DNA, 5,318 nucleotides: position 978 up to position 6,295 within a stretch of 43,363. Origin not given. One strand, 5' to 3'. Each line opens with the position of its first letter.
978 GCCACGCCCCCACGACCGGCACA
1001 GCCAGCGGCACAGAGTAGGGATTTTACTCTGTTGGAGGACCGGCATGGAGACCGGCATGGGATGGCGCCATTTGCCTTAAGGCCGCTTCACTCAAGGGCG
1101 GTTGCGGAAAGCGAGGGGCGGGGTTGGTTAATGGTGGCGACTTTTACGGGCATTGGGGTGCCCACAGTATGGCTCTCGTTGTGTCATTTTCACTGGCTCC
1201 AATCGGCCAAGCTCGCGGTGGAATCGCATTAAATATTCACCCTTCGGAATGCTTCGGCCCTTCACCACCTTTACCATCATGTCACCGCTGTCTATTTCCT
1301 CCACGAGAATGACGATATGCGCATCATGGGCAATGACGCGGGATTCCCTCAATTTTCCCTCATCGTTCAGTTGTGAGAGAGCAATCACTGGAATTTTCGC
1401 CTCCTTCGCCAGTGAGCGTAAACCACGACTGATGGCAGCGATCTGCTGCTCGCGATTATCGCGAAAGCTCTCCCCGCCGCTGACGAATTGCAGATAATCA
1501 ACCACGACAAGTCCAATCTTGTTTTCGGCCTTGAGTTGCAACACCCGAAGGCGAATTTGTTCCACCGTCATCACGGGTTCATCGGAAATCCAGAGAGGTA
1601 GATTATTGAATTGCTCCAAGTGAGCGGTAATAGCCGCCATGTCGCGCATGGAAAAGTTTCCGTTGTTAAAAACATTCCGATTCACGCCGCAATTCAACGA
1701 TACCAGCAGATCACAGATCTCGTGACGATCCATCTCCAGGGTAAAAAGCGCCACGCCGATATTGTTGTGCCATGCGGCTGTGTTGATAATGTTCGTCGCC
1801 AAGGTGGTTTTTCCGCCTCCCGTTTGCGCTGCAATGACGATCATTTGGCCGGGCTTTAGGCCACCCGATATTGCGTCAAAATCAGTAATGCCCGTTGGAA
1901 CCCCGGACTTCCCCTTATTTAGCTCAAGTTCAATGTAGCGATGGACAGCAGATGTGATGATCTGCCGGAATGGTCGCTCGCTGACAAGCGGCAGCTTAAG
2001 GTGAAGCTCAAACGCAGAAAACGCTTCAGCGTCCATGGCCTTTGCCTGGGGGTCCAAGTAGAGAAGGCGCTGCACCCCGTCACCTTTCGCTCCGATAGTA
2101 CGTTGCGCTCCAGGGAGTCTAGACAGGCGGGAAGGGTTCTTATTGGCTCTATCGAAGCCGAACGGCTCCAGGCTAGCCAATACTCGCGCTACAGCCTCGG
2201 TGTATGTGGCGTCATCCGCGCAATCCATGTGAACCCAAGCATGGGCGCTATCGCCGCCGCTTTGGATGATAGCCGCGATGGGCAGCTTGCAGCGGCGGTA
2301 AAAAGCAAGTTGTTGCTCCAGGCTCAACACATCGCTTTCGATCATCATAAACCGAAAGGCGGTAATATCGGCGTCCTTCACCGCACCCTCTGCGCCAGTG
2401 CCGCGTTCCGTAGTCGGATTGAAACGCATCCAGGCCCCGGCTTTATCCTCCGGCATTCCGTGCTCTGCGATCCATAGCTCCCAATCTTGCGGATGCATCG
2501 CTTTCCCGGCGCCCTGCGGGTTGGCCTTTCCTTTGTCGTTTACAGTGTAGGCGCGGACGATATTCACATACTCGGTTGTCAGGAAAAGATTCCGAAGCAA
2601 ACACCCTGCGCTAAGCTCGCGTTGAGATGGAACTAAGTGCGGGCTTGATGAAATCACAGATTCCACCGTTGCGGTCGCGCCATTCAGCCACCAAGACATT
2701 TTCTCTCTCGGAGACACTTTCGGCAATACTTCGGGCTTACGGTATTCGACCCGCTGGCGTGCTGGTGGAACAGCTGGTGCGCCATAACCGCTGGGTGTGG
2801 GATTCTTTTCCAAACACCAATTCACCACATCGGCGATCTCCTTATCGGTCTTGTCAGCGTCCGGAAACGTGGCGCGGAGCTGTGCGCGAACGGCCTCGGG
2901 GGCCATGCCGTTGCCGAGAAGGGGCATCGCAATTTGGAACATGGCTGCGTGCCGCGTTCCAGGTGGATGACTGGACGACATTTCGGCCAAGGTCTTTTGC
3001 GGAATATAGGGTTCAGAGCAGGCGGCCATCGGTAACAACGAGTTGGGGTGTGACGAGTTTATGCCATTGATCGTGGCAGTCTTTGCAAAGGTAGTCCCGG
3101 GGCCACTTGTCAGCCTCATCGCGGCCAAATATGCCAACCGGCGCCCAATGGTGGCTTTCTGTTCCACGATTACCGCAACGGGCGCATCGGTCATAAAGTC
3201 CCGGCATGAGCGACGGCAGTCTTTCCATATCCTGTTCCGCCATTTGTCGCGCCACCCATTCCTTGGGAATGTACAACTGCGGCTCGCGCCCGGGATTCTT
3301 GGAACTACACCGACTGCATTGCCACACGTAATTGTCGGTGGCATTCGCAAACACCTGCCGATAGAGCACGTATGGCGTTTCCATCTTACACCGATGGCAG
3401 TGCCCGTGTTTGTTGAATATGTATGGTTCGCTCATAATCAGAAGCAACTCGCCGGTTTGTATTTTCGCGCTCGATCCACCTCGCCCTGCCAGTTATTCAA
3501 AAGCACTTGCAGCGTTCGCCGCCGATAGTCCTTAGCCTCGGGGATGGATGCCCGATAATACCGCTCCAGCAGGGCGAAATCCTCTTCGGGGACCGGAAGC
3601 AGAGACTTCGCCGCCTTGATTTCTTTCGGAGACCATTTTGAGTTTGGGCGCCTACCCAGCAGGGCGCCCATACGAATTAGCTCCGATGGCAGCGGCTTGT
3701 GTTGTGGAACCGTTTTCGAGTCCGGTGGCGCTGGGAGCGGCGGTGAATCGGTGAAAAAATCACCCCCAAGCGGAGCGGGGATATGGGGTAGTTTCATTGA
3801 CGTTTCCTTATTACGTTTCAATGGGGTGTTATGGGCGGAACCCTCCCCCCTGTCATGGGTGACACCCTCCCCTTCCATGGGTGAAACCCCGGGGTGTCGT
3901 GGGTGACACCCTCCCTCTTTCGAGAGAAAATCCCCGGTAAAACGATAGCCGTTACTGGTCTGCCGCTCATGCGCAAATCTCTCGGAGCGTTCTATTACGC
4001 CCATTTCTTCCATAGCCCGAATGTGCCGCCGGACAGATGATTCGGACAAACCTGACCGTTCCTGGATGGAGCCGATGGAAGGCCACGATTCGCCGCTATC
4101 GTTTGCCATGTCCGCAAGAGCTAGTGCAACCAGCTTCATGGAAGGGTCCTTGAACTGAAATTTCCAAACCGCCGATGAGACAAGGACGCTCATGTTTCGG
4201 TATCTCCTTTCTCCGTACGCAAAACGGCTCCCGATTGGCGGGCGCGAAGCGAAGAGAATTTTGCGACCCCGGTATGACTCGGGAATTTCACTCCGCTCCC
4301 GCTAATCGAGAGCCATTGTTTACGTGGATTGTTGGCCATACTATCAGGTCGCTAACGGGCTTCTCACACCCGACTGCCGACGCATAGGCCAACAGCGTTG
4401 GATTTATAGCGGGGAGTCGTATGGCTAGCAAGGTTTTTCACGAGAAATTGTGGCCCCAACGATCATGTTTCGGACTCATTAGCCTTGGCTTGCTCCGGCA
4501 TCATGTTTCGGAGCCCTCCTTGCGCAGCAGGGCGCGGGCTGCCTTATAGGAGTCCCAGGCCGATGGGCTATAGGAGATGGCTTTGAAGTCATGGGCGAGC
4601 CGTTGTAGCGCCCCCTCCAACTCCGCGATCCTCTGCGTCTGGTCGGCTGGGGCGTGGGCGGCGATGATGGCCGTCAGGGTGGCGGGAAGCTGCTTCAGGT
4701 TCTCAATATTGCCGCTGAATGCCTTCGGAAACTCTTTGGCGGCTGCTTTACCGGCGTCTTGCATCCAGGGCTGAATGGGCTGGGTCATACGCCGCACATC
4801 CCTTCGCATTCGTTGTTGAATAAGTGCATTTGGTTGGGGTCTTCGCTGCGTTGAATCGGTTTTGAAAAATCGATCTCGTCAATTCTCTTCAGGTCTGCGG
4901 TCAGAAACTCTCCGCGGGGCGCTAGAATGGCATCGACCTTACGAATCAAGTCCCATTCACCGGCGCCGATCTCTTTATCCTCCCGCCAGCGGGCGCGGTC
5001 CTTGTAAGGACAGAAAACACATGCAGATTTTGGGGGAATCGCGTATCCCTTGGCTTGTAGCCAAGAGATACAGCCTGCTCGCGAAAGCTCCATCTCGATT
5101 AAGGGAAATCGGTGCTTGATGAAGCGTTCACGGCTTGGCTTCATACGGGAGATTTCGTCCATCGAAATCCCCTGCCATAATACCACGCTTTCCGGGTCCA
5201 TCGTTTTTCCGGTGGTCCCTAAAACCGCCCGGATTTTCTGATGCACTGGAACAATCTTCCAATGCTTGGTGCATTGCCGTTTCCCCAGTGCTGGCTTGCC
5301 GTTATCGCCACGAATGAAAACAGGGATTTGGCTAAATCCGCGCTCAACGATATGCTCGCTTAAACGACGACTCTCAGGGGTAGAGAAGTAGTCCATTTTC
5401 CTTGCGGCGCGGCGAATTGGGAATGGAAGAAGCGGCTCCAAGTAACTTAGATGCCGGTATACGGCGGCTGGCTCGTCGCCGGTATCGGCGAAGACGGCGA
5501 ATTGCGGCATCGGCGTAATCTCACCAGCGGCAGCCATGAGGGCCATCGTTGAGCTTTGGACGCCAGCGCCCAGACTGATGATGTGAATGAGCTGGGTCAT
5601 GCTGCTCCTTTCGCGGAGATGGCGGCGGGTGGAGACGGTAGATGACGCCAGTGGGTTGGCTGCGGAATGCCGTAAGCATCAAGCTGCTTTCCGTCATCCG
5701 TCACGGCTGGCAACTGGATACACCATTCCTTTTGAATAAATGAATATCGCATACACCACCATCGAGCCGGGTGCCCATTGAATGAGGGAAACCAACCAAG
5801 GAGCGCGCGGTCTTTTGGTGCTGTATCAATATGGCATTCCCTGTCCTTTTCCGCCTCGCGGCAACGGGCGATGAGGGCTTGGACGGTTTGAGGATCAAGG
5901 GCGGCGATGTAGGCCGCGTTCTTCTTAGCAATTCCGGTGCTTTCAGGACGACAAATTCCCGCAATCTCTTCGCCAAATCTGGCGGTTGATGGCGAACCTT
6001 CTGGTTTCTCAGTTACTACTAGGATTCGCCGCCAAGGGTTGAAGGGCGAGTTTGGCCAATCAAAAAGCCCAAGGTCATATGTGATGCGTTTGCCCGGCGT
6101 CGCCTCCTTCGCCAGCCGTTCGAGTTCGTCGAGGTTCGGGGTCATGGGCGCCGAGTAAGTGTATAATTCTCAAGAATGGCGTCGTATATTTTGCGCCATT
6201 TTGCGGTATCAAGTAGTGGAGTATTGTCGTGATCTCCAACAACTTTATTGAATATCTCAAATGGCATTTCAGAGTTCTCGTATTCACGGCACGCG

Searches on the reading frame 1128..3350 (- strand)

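Call 27: search_protein_families(library=pfam, max_evalue=0.001, proteins=[window:1128-3350:-])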
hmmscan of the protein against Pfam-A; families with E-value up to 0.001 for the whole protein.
window:1128-3350:- (740 aa): 3 families
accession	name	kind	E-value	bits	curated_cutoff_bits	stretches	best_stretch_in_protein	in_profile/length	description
PF03796.21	DnaB_C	-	3.4e-53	181.1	27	1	483-716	1-252/255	DnaB-like helicase C terminal domain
PF13481.12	AAA_25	-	1e-08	35.5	27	1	494-662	26-191/195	AAA domain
PF06745.19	ATPase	-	1e-07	32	26.6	1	484-699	1-206/231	KaiC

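Call 81: search_protein_families(library=phrogs, max_evalue=0.001, proteins=[window:1128-3350:-])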
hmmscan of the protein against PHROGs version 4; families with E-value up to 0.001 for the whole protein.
window:1128-3350:- (740 aa): 7 families
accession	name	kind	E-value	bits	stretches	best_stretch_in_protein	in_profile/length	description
phrog_19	-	DNA, RNA and nucleotide metabolism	2.6e-60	206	1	460-727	310-588/621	DnaB-like replicative helicase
phrog_2597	-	DNA, RNA and nucleotide metabolism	5.2e-30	105.6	1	298-418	193-309/747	DNA primase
phrog_243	-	DNA, RNA and nucleotide metabolism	8e-26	91.6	1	470-699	5-242/273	DnaB-like replicative helicase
phrog_239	-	DNA, RNA and nucleotide metabolism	4.3e-23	83.2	1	474-731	329-610/801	DNA primase/helicase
phrog_11530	-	unknown function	9.5e-14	52.7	1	585-664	5-83/184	-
phrog_97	-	other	7e-06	26.5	1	481-534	47-106/506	UvsX-like recombinase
phrog_8337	-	DNA, RNA and nucleotide metabolism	0.00034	21.1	1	476-526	42-93/273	DNA repair protein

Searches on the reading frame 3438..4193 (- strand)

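Call 27: search_protein_families(library=pfam, max_evalue=0.001, proteins=[window:3438-4193:-])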
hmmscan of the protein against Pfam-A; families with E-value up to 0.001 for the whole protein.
window:3438-4193:- (251 aa): 4 families
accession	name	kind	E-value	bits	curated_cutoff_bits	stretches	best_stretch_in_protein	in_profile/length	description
PF13730.12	HTH_36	-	2.1e-09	37.5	25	1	19-65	7-53/55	Helix-turn-helix domain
PF13412.12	HTH_24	-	1.2e-06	28.4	21.9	1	40-68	20-48/48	Winged helix-turn-helix DNA-binding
PF09339.16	HTH_IclR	-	5.5e-05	23.3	22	1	39-69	20-50/52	IclR helix-turn-helix domain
PF01047.28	MarR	-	0.00067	19.9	24.6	0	39-71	19-51/59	MarR family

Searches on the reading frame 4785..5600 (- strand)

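Call 27: search_protein_families(library=pfam, max_evalue=0.001, proteins=[window:4785-5600:-])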
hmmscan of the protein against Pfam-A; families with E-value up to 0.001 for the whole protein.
window:4785-5600:- (271 aa): 0 families

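Call 81: search_protein_families(library=phrogs, max_evalue=0.001, proteins=[window:4785-5600:-])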
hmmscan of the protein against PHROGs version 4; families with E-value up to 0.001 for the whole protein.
window:4785-5600:- (271 aa): 1 family
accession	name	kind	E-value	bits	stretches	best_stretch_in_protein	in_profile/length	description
phrog_424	-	moron, auxiliary metabolic gene and host takeover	1.8e-36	127.2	1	5-271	162-412/460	phosphoadenosine phosphosulfate reductase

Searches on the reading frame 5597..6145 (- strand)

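Call 27: search_protein_families(library=pfam, max_evalue=0.001, proteins=[window:5597-6145:-])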
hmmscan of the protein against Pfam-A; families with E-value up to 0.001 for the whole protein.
window:5597-6145:- (182 aa): 1 family
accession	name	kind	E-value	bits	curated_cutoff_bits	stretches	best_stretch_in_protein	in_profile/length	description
PF04448.17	DUF551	-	0.00072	20.8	22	0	133-173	23-67/68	Protein of unknown function (DUF551)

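Call 81: search_protein_families(library=phrogs, max_evalue=0.001, proteins=[window:5597-6145:-])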
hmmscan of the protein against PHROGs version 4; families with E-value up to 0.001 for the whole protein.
window:5597-6145:- (182 aa): 1 family
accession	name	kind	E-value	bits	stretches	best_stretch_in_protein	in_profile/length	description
phrog_4029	-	unknown function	0.00041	21.7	1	6-93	5-53/144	-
